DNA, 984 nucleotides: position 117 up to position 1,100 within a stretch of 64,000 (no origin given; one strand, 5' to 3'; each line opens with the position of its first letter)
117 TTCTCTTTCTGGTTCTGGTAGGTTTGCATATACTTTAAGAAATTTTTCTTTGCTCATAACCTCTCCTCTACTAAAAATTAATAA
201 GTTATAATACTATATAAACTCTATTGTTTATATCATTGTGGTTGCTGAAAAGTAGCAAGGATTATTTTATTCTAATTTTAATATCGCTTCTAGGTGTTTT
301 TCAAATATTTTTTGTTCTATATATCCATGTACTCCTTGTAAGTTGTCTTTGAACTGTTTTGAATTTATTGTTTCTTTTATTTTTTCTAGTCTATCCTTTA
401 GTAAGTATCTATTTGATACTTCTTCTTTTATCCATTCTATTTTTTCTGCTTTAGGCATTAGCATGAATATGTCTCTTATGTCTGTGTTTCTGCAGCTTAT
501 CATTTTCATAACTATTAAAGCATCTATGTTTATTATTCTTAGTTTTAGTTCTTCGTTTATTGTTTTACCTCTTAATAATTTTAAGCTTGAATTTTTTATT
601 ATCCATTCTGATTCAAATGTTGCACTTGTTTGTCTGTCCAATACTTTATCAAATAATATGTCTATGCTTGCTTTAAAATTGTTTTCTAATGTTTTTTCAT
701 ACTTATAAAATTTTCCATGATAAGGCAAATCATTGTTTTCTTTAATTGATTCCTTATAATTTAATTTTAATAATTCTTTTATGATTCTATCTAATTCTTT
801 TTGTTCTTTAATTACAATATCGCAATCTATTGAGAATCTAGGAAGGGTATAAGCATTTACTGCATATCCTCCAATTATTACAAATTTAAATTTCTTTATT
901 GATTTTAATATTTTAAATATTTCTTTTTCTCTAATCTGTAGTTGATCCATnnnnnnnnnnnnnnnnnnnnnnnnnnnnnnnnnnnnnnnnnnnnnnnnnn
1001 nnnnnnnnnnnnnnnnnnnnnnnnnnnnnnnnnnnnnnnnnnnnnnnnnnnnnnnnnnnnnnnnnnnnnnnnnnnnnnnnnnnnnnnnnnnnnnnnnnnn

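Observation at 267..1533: Translationally coupled two-gene module resembling an AbiEi/AbiEii type IV toxin-antitoxin (abortive infection) pair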

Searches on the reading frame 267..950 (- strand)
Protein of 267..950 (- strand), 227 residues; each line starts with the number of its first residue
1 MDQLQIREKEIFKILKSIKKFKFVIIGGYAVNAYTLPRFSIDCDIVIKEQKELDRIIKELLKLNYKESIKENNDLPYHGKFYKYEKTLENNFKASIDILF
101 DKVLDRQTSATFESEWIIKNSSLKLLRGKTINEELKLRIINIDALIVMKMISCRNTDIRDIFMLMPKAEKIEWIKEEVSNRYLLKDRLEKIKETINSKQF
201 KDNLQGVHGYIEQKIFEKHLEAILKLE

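Call 3: search_protein_families(library=pfam, proteins=[window:267-950:-], max_evalue=1)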
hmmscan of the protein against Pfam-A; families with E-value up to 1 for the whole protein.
window:267-950:- (227 aa): 2 families
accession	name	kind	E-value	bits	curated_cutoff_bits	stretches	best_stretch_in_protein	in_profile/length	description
PF19502.5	DUF6036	-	8.6e-06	26.1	23.6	2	8-76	7-72/164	Nucleotidyltransferase of unknown function (DUF6036)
PF08843.17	AbiEii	-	0.00019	21.9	22.5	1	19-162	11-166/238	Nucleotidyl transferase AbiEii toxin, Type IV TA system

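Call 4: search_protein_families(library=ncbifam, proteins=[window:267-950:-], max_evalue=1)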
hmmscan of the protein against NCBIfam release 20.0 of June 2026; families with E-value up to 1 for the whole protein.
window:267-950:- (227 aa): 1 family
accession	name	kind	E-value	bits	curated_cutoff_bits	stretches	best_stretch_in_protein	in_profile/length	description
NF004647.0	PRK05990.1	equivalog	0.036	13.5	271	1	114-170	149-204/245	precorrin-2 C(20)-methyltransferase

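Call 5: search_protein_families(library=padloc, proteins=[window:267-950:-], max_evalue=1)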
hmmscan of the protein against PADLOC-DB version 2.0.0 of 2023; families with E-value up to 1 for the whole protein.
window:267-950:- (227 aa): 3 families
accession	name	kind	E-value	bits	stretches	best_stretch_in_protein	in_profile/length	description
PDLC02299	AbiEii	-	5.2e-06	24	1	20-120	43-152/344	AbiEii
PDLC02307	AbiEii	-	5e-05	21.2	1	5-165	6-142/219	AbiEii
PDLC02290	AbiEii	-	0.0058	14.2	1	19-59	21-63/290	AbiEii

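Call 10: find_homologous_proteins(query=window:267-950:-)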
Query window:267-950:- (227 aa): 965 proteins with E <= 0.001 among 1636 candidates; the best 120 are listed.
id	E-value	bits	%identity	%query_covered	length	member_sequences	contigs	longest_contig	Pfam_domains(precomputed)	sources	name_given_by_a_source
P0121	1.8e-138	477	100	100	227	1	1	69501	PF19502.6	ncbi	-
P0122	3.4e-130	450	93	100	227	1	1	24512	PF19502.6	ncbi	-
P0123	1.5e-121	422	85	100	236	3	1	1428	PF08843.18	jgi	-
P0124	1.7e-113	395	81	100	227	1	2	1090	-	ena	-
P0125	2.4e-110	385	79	100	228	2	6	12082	-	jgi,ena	-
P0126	5.5e-99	348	70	100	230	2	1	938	PF08843.18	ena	-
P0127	5.5e-93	328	66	100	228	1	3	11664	PF08843.18,PF19502.6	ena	-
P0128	1.6e-92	327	67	100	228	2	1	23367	PF08843.18,PF19502.6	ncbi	-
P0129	5.4e-92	325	66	100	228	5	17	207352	PF08843.18,PF19502.6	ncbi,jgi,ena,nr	ncbi:MAG TPA: nucleotidyl transferase AbiEii/AbiGii toxin family protein [Candidatus Nanoarchaeia ar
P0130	1.2e-88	314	63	100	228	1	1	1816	PF08843.18,PF19502.6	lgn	-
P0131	2.0e-88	314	63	100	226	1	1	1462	-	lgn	-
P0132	1.6e-87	311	63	100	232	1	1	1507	PF08843.18,PF19502.6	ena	-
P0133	2.0e-87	310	62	100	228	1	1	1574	-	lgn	-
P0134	2.8e-87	310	62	100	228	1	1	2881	PF08843.18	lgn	-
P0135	7.0e-86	305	60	100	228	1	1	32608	PF08843.18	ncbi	-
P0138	2.0e-85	304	63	100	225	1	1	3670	PF08843.18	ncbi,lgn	-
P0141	9.2e-85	302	62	100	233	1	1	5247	PF08843.18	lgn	-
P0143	3.0e-84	300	60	98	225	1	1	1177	PF08843.18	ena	-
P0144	4.0e-84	299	60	100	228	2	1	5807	PF08843.18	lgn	-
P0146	6.4e-84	299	60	100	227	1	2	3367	PF19502.6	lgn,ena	-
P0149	1.3e-83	298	63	98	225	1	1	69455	PF08843.18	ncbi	-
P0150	1.4e-83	298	59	100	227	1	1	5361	PF08843.18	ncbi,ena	-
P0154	1.0e-82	295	59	100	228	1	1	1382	PF19502.6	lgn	-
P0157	1.5e-82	294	57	100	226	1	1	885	PF08843.18,PF19502.6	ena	-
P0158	5.1e-82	293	61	100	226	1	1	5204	PF08843.18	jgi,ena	-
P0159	5.3e-82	293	59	100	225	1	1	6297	PF08843.18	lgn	-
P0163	1.1e-81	291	61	100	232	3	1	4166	PF08843.18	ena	-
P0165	1.4e-81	291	59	100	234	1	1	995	PF08843.18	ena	-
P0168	2.4e-81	290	58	100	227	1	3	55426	PF08843.18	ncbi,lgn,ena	ncbi:MAG: nucleotidyl transferase AbiEii/AbiGii toxin family protein [Nanoarchaeota archaeon]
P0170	3.4e-81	290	63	100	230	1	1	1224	PF08843.18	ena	-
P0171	3.8e-81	290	61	100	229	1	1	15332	PF08843.18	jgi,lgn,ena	-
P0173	5.1e-81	289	59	100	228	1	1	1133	PF08843.18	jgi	jgi:hypothetical protein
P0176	5.8e-81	289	60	99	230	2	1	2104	PF08843.18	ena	-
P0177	1.4e-80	288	60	99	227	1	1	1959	PF08843.18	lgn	-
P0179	1.6e-80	288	59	100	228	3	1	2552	PF08843.18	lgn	-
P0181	1.9e-80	287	61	100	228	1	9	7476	PF08843.18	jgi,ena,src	-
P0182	1.9e-80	287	61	100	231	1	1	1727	PF19502.6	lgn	-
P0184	2.2e-80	287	63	98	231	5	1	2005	PF08843.18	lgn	-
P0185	2.3e-80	287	60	100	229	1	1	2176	PF08843.18,PF19502.6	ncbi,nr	ncbi:nucleotidyl transferase AbiEii/AbiGii toxin family protein [Candidatus Woesearchaeota archaeon]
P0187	2.4e-80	287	59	100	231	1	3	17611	PF19502.6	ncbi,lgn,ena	-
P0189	3.0e-80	287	60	100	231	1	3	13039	PF19502.6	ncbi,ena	-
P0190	3.6e-80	287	60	99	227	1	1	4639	PF08843.18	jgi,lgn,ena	-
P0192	5.1e-80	286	60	99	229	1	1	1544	PF08843.18,PF19502.6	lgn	-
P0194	6.6e-80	286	60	100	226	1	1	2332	PF19502.6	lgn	-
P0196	7.1e-80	286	60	100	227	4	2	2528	PF08843.18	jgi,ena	-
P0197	7.4e-80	286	60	99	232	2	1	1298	PF08843.18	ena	-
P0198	7.9e-80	285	57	100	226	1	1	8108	PF08843.18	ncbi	-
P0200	8.0e-80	285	60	100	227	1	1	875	PF08843.18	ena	-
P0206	1.3e-79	285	60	100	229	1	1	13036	PF19502.6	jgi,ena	-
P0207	1.3e-79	285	58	99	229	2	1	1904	PF08843.18,PF19502.6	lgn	-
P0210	1.4e-79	285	61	100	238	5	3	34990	PF08843.18,PF19502.6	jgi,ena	-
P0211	1.6e-79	284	59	100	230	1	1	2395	PF08843.18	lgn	-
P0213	1.7e-79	284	60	100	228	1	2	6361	PF08843.18,PF19502.6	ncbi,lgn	-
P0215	2.1e-79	284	58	99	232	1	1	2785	PF08843.18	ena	-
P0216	2.1e-79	284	60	100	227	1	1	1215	PF08843.18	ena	-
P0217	2.2e-79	284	57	99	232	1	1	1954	PF08843.18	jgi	jgi:hypothetical protein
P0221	2.3e-79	284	59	98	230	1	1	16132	PF19502.6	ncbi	-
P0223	2.4e-79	284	56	100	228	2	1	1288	PF19502.6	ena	-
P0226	2.8e-79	284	58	99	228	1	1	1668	PF08843.18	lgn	-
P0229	3.0e-79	284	58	99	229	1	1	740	PF08843.18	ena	-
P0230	3.3e-79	283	59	100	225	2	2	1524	PF08843.18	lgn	-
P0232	3.5e-79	283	61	100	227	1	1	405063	PF08843.18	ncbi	-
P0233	3.8e-79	283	59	98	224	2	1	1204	PF19502.6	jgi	jgi:hypothetical protein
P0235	4.4e-79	283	60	100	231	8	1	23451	PF19502.6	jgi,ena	-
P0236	4.5e-79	283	59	100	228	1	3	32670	PF08843.18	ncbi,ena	-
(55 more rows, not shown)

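Call 15: find_encoding_contigs(protein=P0232, flank=8000, max_places=2)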
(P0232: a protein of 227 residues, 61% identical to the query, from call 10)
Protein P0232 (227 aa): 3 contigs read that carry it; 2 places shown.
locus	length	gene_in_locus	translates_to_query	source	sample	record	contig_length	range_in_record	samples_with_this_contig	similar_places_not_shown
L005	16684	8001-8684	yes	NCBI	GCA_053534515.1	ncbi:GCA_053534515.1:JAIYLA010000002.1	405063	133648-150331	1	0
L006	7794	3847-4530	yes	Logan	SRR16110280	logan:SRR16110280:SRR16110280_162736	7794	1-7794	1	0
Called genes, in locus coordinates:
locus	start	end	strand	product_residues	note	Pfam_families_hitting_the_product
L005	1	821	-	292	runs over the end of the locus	PF02498:Bro-N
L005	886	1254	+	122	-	-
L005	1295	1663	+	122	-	-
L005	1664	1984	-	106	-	-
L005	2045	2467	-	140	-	-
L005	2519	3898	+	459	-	PF01406:tRNA-synt_1e, PF09334:tRNA-synt_1g, PF01921:tRNA-synt_1f (weak)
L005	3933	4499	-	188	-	PF01966:HD (weak)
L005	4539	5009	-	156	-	-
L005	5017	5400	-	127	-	-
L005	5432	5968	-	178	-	PF00160:Pro_isomerase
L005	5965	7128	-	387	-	PF01370:Epimerase (weak), PF03435:Sacchrp_dh_NADP, PF13460:NAD_binding_10 (weak), PF16653:Sacchrp_dh_C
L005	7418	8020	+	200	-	-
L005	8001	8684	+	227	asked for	PF08843:AbiEii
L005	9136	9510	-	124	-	PF01050:MannoseP_isomer (weak), PF07883:Cupin_2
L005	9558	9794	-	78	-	-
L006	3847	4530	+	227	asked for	PF08843:AbiEii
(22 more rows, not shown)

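Call 62: search_solved_structures(query=A2, max_evalue=10, show_alignments=5)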
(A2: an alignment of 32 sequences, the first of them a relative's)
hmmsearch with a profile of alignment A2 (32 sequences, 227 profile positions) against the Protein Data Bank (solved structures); distinct sequences matched with E-value up to 10: 2.
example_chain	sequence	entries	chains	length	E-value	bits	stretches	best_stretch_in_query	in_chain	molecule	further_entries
8an4_A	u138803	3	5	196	1.7e-05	27.8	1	21-100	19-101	Bacterial toxin | Nucleotidyl transferase AbiEii/AbiGii toxin family protein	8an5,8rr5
2b59_B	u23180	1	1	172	1.3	11.8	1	25-55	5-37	Cellulosomal scaffolding protein A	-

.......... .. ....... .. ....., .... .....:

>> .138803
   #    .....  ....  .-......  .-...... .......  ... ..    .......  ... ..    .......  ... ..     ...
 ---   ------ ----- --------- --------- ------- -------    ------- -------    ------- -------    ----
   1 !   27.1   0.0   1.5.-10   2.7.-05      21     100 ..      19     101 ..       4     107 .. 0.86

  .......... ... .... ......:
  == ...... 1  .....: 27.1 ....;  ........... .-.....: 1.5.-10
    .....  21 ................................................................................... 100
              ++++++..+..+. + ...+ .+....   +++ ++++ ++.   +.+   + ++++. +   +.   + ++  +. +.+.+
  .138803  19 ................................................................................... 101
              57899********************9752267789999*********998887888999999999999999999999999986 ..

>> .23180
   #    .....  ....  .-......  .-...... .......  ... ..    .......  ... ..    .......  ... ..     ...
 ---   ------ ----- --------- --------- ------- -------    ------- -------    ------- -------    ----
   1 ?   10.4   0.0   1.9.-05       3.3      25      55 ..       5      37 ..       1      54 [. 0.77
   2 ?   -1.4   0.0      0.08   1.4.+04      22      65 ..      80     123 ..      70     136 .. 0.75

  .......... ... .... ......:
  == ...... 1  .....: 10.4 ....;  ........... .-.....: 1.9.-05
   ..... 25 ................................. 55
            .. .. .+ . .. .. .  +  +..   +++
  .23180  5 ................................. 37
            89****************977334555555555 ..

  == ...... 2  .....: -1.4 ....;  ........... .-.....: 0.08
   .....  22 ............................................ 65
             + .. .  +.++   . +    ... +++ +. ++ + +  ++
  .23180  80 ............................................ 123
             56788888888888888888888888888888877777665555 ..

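Call 69: find_related_loci(query=A2, collection=metagenome_contigs, flank=3000)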
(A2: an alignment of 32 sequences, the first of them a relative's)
Query A2 (227 aa) in metagenome_contigs; peptide patterns used: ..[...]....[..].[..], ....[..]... (x = any residue, [..] = any of these).
600 stretches matched a pattern (row limit reached: there are more); 509 encode a relative of the query (tblastn E <= 1e-3); the best 80 are kept; 80 distinct loci.
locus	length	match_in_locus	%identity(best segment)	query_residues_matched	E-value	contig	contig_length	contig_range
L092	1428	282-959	85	1-226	5e-141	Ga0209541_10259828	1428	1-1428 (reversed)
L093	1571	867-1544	85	1-226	3e-140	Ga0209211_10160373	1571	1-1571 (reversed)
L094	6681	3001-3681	66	1-227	4e-100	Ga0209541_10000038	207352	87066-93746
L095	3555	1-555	79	43-227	1e-95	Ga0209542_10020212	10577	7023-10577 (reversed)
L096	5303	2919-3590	62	1-226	1e-93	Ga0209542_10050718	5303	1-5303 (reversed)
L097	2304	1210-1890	60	1-227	8e-96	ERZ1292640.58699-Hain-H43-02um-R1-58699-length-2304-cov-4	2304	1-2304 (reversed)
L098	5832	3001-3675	61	1-226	4e-91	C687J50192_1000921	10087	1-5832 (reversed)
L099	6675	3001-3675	61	1-226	4e-91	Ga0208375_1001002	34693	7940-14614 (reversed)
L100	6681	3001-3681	59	1-227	6e-91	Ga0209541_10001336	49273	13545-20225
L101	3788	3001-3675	61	1-226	4e-91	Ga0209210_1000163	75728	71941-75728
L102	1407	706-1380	62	1-227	1e-96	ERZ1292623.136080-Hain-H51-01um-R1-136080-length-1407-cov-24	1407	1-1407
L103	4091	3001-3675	60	1-226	4e-90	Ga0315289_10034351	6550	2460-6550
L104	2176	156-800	63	4-219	2e-93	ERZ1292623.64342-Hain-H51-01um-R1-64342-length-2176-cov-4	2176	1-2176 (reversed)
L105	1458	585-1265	60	1-227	4e-95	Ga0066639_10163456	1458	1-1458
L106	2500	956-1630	61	1-226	2e-91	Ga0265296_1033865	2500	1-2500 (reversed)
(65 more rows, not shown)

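Call 73: search_dna_similar(query=window:267-950:-, collection=plasmids, mode=protein, max_evalue=1, max_rows=15)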
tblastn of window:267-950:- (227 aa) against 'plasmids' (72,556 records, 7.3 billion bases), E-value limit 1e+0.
Records with a match: 37; places in all: 42; records where one place covers at least 80% of the query: 14.
Best place of each record, by identity: <60% 37.
By first word of the organism name: Natrinema 6; Halobaculum 6; Halorussus 3; Haloarcula 3; Halobacterium 3; Halorarius 2; Halorubrum 2; Halanaeroarchaeum 2; Haloplanus 1; Haloferacaceae 1; and 8 more.
By predicted mobility (MOB-suite, as given by PLSDB): non-mobilizable 37.
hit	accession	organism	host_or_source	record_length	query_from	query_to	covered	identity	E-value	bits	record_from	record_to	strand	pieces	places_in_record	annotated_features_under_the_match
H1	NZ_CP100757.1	Natrinema gelatinilyticum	marine sediment,sediment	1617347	27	210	81%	28.7%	2e-10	67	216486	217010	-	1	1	record has no annotation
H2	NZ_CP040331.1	Natrinema versiforme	-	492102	27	210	81%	28.7%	2e-10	67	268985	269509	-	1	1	nucleotidyltransferase family protein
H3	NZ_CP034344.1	Haloplanus rallus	cell culture,Non-purified solar salt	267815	27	210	81%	28.7%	1e-9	65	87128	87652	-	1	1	nucleotidyltransferase family protein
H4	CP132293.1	Haloferacaceae archaeon XH8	cell culture,Pickle salt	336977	27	210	81%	28.2%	7e-10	66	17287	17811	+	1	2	record has no annotation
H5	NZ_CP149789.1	Haloterrigena sp. KLK7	cell culture,salt lake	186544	27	210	81%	28.2%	1e-9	65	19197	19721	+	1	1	hypothetical protein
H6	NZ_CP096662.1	Halorussus limi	cell culture,saline soil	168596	27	210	81%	28.2%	1e-9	65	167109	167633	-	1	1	nucleotidyltransferase family protein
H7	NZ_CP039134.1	Haloarcula marismortui ATCC 43049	Cell culture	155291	27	210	81%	28.2%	2e-9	64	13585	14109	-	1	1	nucleotidyltransferase family protein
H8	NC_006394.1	Haloarcula marismortui ATCC 43049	-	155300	27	210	81%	28.2%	2e-9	64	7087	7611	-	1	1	nucleotidyltransferase family protein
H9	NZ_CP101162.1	Halorarius halobius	cell culture,salt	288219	27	210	81%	28.0%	1e-8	62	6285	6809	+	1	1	nucleotidyltransferase family protein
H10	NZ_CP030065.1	Halorubrum sp. PV6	salt water,water sample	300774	27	210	81%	27.1%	8e-8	59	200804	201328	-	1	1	nucleotidyltransferase family protein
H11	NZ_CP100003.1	Halorussus vallis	cell culture,saline soil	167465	27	210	81%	26.9%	3e-10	67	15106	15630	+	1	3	nucleotidyltransferase family protein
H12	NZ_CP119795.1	Haloarcula sp. SYNS111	cell culture,sediment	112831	27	210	81%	26.9%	1e-9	64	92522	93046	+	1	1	nucleotidyltransferase family protein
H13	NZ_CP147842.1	Salinirubellus sp. SYNS196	cell cuture,sediment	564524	27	172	64%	30.8%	2e-10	67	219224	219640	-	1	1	hypothetical protein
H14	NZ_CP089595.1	Halobacterium zhouii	cell culture,sediment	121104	27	225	88%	22.5%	2e-7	58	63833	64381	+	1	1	nucleotidyltransferase family protein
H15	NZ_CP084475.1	Natrinema sp. DC36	cell culture,sediment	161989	27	172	64%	30.6%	1e-9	65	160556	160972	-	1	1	hypothetical protein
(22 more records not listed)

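Call 74: get_annotated_region(hit=H8, flank=2500)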
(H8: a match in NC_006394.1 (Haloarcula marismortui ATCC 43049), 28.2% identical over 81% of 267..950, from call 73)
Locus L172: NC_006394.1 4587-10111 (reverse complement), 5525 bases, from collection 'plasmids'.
description: Haloarcula marismortui ATCC 43049 plasmid pNG600, complete sequence
organism: Haloarcula marismortui ATCC 43049 (NCBI taxid 272569)
taxonomy: Archaea; Euryarchaeota; Halobacteria; Halobacteriales; Haloarculaceae; Haloarcula; Haloarcula marismortui; Haloarcula marismortui ATCC 43049
host: -; source: -; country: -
typing (MOB-suite, as given by PLSDB): non-mobilizable
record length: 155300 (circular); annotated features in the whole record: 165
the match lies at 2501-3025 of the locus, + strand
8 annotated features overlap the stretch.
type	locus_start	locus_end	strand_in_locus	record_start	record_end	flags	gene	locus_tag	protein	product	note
CDS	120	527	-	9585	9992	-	-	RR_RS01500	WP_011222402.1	hypothetical protein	-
CDS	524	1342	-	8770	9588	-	-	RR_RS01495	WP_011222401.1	ParA family protein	-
CDS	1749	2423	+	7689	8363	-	-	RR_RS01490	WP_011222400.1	helix-turn-helix domain-containing protein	-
CDS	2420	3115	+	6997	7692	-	-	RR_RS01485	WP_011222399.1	nucleotidyltransferase family protein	-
CDS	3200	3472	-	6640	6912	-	-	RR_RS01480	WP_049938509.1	hypothetical protein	-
CDS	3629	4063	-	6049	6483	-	-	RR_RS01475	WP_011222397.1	TRAM domain-containing protein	-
CDS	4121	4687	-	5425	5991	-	-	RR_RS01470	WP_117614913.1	hypothetical protein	-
CDS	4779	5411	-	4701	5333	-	-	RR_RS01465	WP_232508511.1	hypothetical protein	-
